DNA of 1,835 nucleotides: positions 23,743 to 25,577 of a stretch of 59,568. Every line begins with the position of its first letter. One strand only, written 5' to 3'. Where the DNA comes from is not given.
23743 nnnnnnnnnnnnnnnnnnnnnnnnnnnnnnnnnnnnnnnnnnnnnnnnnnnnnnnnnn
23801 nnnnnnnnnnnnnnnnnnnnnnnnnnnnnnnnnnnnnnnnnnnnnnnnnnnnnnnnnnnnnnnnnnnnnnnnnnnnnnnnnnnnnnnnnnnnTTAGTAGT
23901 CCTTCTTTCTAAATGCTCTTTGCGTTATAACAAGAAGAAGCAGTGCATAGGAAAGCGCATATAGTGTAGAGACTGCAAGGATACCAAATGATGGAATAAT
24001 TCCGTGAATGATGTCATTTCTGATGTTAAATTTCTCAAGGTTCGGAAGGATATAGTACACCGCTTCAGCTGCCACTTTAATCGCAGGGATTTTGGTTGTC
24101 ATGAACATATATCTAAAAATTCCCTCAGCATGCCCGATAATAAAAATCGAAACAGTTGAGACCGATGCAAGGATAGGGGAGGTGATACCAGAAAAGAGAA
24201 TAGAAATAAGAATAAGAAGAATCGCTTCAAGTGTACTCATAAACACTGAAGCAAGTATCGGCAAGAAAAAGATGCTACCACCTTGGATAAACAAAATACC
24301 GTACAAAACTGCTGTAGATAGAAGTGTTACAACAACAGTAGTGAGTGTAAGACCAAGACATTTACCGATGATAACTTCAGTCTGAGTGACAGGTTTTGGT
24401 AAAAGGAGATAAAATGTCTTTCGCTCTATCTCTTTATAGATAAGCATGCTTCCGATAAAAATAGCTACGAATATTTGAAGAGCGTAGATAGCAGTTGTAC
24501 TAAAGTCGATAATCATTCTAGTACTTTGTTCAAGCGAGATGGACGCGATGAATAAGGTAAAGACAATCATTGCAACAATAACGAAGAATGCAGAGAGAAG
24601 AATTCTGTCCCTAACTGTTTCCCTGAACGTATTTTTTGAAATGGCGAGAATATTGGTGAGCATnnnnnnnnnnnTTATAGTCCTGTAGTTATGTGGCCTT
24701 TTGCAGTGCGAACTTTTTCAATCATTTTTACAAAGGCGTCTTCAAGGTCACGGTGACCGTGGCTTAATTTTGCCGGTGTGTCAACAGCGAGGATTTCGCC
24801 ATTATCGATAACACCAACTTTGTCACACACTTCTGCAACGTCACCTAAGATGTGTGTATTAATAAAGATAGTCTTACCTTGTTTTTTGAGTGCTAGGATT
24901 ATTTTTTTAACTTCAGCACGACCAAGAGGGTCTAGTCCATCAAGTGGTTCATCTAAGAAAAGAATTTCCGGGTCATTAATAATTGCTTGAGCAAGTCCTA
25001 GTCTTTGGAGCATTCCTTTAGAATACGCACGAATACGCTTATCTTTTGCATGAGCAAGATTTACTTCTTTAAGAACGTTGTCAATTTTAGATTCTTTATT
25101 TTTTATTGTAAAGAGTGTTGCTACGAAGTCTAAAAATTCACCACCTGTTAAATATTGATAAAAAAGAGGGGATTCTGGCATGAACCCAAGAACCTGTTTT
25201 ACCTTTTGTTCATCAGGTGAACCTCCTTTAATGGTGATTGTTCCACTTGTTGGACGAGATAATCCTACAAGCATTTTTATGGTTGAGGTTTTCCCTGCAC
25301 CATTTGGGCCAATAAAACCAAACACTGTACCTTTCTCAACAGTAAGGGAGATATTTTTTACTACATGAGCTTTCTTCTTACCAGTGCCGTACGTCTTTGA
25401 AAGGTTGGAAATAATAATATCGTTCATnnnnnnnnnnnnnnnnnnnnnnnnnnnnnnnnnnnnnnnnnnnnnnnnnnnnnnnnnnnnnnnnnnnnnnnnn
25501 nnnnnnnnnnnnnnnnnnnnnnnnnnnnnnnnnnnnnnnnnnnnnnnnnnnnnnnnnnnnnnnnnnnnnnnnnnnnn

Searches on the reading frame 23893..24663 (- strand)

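Call 14: search_protein_families(library=pfam, proteins=[window:23893-24663:-])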
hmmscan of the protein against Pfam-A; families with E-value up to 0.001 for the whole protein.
window:23893-24663:- (256 aa): 2 families
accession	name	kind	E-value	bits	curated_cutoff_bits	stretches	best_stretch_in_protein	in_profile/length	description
PF12679.13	ABC2_membrane_2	-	2.1e-08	34.2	27.2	1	6-255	1-282/283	ABC-2 family transporter protein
PF12730.13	ABC2_membrane_4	-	0.00011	22.7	27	1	20-156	13-153/179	ABC-2 family transporter protein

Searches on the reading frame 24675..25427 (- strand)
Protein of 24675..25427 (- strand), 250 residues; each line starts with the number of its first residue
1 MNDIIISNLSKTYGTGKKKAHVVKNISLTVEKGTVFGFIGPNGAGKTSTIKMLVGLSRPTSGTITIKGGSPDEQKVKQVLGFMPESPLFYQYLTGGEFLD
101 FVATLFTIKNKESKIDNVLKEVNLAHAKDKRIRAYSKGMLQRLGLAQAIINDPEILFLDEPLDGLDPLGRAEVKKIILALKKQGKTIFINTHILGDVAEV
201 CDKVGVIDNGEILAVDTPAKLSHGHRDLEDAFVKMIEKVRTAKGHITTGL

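Call 14: search_protein_families(library=pfam, proteins=[window:24675-25427:-])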
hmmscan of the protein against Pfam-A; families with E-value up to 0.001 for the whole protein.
window:24675-25427:- (250 aa): 2 families
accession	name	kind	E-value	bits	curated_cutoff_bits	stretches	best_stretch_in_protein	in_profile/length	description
PF00005.33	ABC_tran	-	1.8e-30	106.7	25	1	23-162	1-136/137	ABC transporter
PF13304.12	AAA_21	-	2.9e-09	37.9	27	0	131-192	234-298/304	AAA domain, putative AbiEii toxin, Type IV TA system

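Call 26: find_homologous_proteins(query=window:24675-25427:-, max_evalue=1e-40)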
Query window:24675-25427:- (250 aa): 6715 proteins with E <= 1e-40 among 8000 candidates; the best 120 are listed.
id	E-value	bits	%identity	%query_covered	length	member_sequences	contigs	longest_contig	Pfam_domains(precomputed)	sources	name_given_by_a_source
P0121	4.2e-143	493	90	100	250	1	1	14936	PF00005.34,PF13304.13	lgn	-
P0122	1.6e-141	488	90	100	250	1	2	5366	PF00005.34,PF13304.13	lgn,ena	-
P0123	1.6e-141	488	89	100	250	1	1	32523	PF00005.34,PF13304.13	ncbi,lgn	-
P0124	3.4e-141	487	89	100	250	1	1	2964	PF00005.34,PF13304.13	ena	-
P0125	3.7e-141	487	89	100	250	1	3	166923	PF00005.34,PF13304.13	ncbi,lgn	-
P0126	4.4e-141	486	88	100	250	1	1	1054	PF00005.34,PF13304.13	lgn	-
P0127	1.3e-140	485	88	100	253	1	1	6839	PF00005.34,PF13304.13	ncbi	-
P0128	3.8e-140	483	88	100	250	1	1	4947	PF00005.34,PF13304.13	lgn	-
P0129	3.9e-140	483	88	100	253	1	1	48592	PF00005.34,PF13304.13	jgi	jgi:ABC-2 type transport system ATP-binding protein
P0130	5.4e-140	483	88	100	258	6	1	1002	PF00005.34,PF13304.13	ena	-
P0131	1.9e-139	481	88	100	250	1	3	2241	PF00005.34,PF13304.13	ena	-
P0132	4.9e-139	480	89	98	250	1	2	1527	PF00005.34,PF13304.13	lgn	-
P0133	6.2e-139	479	88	100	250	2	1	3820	PF00005.34,PF13304.13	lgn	-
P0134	1.5e-138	478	88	100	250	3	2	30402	PF00005.34,PF13304.13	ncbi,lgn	-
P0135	2.2e-138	478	86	100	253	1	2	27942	PF00005.34,PF13304.13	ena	-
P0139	1.2e-135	469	87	98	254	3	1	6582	PF00005.34,PF13304.13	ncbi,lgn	-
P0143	1.2e-133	462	88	96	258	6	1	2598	PF00005.34,PF13304.13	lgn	-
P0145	3.5e-131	454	86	97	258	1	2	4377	PF00005.34,PF13304.13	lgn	-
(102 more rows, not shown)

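Call 27: find_related_loci(query=window:24675-25427:-, collection=genome_contigs, flank=3500)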
Query window:24675-25427:- (250 aa) in genome_contigs; peptide patterns used: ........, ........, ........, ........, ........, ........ (x = any residue, [..] = any of these).
584 stretches matched a pattern; 368 encode a relative of the query (tblastn E <= 1e-3); the best 80 are kept; 80 distinct loci.
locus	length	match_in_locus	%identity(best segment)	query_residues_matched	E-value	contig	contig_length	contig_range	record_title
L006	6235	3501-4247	88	1-249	2e-146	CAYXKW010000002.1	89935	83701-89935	MAG TPA_asm: uncultured Candidatus Saccharibacteria bacterium isolate SRP286056_co3_512 genome assembly, contig: NODE_76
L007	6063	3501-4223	88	1-241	1e-143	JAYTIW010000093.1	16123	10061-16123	MAG: Candidatus Paceibacterota bacterium isolate GFS_2860 GFS_2860_92, whole genome shotgun sequence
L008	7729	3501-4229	88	1-243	1e-139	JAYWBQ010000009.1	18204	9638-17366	MAG: Candidatus Paceibacterota bacterium isolate GL93_UP_metabat_156 GL93_UP_metabat_156_8, whole genome shotgun sequenc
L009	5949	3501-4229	84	1-243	1e-136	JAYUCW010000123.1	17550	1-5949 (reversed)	MAG: Candidatus Paceibacterota bacterium isolate GFS_7029 GFS_7029_122, whole genome shotgun sequence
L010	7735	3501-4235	81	1-245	2e-129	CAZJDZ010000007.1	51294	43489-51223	MAG TPA_asm: uncultured Candidatus Saccharibacteria bacterium isolate SRP296810_co1_219 genome assembly, contig: NODE_51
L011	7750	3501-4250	80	1-250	3e-125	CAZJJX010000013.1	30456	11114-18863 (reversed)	MAG TPA_asm: uncultured Candidatus Saccharibacteria bacterium isolate SRP278252_co2_95 genome assembly, contig: NODE_292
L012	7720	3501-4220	77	1-240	1e-123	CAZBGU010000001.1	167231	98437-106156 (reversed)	MAG TPA_asm: uncultured Candidatus Saccharibacteria bacterium isolate SRP278252_co1_166 genome assembly, contig: NODE_74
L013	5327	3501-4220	70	1-240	1e-107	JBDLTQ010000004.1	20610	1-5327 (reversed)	MAG: Candidatus Parcubacteria bacterium isolate lewisrun_2019_sw_WHONDRS-S19S_0014_B_bin.23 scaffold_438641, whole genom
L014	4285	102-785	52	4-236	2e-77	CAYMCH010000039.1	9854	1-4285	MAG TPA_asm: uncultured Candidatus Saccharibacteria bacterium isolate SRP192927_co2_25 genome assembly, contig: NODE_135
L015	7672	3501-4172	50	17-236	9e-74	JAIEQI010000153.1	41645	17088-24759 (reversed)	MAG: Candidatus Obscuribacterales bacterium isolate co.spades.DASTOOL.2.5kb_125 c_000000442110, whole genome shotgun seq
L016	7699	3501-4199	50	4-239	5e-73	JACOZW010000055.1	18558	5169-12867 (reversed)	MAG: Candidatus Yanofskybacteria bacterium isolate NC_groundwater_215_Ag_S-0.1um_42_10 S4_GD2017_2_S1_scaffold_2471, who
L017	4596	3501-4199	50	8-234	3e-72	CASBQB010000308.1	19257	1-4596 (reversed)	MAG: uncultured cyanobacterium isolate PMM_0086 genome assembly, contig: PMM_0086_000000000308, whole genome shotgun seq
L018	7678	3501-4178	52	4-238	5e-72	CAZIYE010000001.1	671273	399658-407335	MAG TPA_asm: uncultured Candidatus Saccharibacteria bacterium isolate SRP272421_co4_706 genome assembly, contig: NODE_1_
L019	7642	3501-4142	52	9-215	1e-71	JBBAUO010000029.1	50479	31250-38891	MAG: Microcystaceae cyanobacterium isolate EUL_299 ctg29-EUL_299, whole genome shotgun sequence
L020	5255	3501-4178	46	17-238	5e-71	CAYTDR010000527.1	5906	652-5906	MAG TPA_asm: uncultured Candidatus Obscuribacterales bacterium isolate SRP302895_co1_402 genome assembly, contig: NODE_2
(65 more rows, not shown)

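Call 35: find_encoding_contigs(protein=P0121, flank=2500, max_places=3)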
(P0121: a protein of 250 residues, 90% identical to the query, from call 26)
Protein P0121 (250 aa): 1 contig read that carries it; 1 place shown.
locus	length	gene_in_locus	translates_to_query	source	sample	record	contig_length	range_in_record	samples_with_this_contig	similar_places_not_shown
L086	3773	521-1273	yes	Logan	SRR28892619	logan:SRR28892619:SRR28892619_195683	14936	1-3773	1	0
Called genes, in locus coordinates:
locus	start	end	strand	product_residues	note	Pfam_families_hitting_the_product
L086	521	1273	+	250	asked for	PF00005:ABC_tran, PF13304:AAA_21 (faint)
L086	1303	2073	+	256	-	PF12679:ABC2_membrane_2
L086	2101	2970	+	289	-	-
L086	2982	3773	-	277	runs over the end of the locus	-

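Call 36: find_encoding_contigs(protein=P0123, flank=2500, max_places=3)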
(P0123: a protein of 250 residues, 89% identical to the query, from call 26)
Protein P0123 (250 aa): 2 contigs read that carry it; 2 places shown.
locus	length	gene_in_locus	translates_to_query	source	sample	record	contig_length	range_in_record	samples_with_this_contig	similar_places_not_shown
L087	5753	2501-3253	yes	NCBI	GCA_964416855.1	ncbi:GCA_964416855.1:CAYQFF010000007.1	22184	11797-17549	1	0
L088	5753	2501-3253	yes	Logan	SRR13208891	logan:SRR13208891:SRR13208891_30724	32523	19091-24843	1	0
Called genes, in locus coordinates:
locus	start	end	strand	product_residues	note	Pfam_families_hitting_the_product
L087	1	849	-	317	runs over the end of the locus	PF06691:DUF1189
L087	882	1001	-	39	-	-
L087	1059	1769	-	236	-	PF00044:Gp_dh_N, PF02800:Gp_dh_C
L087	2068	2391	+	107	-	-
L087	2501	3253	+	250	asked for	PF00005:ABC_tran, PF13304:AAA_21 (faint)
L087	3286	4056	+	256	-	PF12679:ABC2_membrane_2 (weak)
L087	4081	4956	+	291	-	-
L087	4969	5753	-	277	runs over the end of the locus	-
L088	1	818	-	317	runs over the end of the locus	PF06691:DUF1189 (weak)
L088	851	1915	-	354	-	PF00044:Gp_dh_N, PF02800:Gp_dh_C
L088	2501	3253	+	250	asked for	PF00005:ABC_tran, PF13304:AAA_21 (faint)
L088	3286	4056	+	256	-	PF12679:ABC2_membrane_2 (weak)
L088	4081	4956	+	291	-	-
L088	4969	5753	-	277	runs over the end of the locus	-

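Call 37: find_encoding_contigs(protein=P0125, flank=2500, max_places=3)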
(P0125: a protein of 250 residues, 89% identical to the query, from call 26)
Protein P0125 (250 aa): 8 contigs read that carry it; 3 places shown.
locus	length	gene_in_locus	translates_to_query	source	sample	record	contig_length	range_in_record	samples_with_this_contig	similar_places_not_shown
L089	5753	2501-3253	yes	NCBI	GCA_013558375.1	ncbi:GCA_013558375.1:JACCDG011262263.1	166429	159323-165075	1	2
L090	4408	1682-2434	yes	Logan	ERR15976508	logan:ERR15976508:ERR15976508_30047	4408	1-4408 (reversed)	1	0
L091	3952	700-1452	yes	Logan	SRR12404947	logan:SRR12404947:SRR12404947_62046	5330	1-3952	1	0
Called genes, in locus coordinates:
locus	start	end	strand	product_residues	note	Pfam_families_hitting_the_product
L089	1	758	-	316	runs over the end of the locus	PF06691:DUF1189, PF04893:Yip1 (weak)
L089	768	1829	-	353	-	PF00044:Gp_dh_N, PF02800:Gp_dh_C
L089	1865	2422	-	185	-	PF01725:Ham1p_like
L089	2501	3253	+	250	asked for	PF00005:ABC_tran, PF13304:AAA_21 (faint)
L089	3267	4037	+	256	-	PF12679:ABC2_membrane_2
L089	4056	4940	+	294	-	-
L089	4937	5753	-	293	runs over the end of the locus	PF18760:ART-PolyVal (faint)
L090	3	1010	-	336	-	?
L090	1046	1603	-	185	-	PF01725:Ham1p_like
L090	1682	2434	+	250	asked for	PF00005:ABC_tran, PF13304:AAA_21 (faint)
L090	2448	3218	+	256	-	PF12679:ABC2_membrane_2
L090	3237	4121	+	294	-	-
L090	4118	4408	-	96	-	?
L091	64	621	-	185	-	PF01725:Ham1p_like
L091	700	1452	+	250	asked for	PF00005:ABC_tran, PF13304:AAA_21 (faint)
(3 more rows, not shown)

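Call 38: find_encoding_contigs(protein=P0129, flank=2500, max_places=3)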
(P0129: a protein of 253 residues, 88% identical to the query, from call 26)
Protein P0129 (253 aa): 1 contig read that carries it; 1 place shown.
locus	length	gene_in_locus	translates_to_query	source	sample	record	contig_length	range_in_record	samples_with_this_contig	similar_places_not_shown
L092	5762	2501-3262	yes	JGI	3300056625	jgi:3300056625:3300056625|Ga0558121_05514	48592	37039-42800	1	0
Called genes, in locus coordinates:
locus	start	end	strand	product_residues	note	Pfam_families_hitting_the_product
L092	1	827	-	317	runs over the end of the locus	PF06691:DUF1189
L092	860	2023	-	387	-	PF00044:Gp_dh_N, PF02800:Gp_dh_C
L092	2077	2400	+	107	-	-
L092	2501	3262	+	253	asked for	PF00005:ABC_tran, PF13304:AAA_21 (faint)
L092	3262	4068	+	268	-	PF12679:ABC2_membrane_2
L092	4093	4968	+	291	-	-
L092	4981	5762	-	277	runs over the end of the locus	-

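Call 48: find_encoding_contigs(protein=P0122, flank=2500, max_places=3)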
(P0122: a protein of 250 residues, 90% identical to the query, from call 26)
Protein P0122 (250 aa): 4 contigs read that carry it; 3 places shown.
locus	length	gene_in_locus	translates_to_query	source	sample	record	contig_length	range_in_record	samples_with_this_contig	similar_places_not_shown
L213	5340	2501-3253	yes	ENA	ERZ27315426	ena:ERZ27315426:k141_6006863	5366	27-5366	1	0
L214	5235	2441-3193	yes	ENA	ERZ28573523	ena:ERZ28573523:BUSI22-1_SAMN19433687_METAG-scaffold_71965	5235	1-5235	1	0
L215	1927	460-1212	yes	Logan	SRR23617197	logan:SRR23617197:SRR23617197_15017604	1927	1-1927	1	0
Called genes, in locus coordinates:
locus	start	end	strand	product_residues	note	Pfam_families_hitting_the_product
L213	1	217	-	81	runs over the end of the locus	?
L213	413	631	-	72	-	-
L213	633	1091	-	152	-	PF02502:LacAB_rpiB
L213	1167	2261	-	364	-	PF00044:Gp_dh_N, PF02800:Gp_dh_C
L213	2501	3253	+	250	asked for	PF00005:ABC_tran, PF13304:AAA_21 (faint)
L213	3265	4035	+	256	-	PF12679:ABC2_membrane_2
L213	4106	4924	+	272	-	-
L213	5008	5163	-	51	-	-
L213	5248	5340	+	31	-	?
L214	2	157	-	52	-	?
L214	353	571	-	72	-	-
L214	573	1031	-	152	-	PF02502:LacAB_rpiB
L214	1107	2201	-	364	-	PF00044:Gp_dh_N, PF02800:Gp_dh_C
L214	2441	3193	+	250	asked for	PF00005:ABC_tran, PF13304:AAA_21 (faint)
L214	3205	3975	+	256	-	PF12679:ABC2_membrane_2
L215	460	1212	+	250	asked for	PF00005:ABC_tran, PF13304:AAA_21 (faint)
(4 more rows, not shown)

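Call 49: find_encoding_contigs(protein=P0135, flank=2500, max_places=3)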
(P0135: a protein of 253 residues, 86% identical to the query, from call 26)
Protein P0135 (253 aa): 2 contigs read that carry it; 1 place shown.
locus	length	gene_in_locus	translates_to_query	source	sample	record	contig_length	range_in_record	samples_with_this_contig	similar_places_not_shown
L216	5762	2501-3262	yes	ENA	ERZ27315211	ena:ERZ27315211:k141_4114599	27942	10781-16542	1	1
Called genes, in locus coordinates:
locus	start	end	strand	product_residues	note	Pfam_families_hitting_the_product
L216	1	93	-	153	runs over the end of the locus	PF02502:LacAB_rpiB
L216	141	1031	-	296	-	PF06691:DUF1189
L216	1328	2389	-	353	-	PF00044:Gp_dh_N, PF02800:Gp_dh_C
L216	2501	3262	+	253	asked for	PF00005:ABC_tran, PF13304:AAA_21 (faint)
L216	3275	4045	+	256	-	PF12679:ABC2_membrane_2 (weak)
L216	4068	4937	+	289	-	-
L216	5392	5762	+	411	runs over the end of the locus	-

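Call 50: find_encoding_contigs(protein=P0139, flank=2500, max_places=3)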
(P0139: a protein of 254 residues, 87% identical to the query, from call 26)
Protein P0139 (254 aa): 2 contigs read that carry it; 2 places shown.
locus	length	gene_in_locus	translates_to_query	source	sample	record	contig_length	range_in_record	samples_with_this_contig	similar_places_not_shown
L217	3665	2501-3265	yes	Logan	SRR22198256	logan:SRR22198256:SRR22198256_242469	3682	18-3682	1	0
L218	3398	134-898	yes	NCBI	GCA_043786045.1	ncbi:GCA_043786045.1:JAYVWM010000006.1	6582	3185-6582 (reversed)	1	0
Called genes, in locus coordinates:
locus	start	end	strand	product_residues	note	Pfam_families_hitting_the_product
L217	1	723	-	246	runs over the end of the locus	?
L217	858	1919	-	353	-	PF00044:Gp_dh_N, PF02800:Gp_dh_C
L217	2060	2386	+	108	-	-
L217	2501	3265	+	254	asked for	PF00005:ABC_tran, PF13304:AAA_21 (faint)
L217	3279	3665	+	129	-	?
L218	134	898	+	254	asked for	PF00005:ABC_tran, PF13304:AAA_21 (faint)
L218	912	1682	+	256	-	PF12679:ABC2_membrane_2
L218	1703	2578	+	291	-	-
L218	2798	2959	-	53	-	-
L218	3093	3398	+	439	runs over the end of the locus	PF00239:Resolvase, PF07508:Recombinase, PF13408:Zn_ribbon_recom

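Call 68: find_encoding_contigs(protein=P0145, flank=2500, max_places=4)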
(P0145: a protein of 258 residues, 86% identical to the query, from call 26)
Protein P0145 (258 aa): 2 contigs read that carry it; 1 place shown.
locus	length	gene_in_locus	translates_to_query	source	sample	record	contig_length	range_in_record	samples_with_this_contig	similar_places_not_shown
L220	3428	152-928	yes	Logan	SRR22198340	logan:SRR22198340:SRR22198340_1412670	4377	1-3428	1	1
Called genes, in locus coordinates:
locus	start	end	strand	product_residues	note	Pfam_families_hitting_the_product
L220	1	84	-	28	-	?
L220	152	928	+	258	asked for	PF00005:ABC_tran, PF13304:AAA_21 (faint)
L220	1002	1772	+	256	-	PF12679:ABC2_membrane_2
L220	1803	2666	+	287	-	-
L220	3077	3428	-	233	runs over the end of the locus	-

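Call 69: find_encoding_contigs(protein=P0143, flank=2500, max_places=4)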
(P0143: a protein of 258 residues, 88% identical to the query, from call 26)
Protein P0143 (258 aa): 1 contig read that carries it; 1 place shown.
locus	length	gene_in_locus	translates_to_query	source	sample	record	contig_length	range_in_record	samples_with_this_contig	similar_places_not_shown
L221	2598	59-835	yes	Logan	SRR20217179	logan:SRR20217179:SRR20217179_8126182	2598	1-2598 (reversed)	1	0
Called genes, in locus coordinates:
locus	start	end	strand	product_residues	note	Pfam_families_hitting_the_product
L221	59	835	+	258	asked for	PF00005:ABC_tran, PF13304:AAA_21 (faint)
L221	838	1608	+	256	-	PF12679:ABC2_membrane_2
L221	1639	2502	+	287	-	-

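Call 73: search_protein_families(library=pfam, proteins=[L008:1319-2686:-, L006:3051-3380:+], max_evalue=0.01)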
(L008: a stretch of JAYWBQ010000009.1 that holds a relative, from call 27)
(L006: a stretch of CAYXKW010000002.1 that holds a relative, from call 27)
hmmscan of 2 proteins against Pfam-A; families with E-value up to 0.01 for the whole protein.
L008:1319-2686:- (455 aa): 1 family
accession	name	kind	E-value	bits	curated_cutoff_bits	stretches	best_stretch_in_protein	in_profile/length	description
PF01471.23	PG_binding_1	-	4.6e-11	43.2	23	1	58-113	3-56/57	Putative peptidoglycan binding domain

L006:3051-3380:+ (109 aa): 0 families
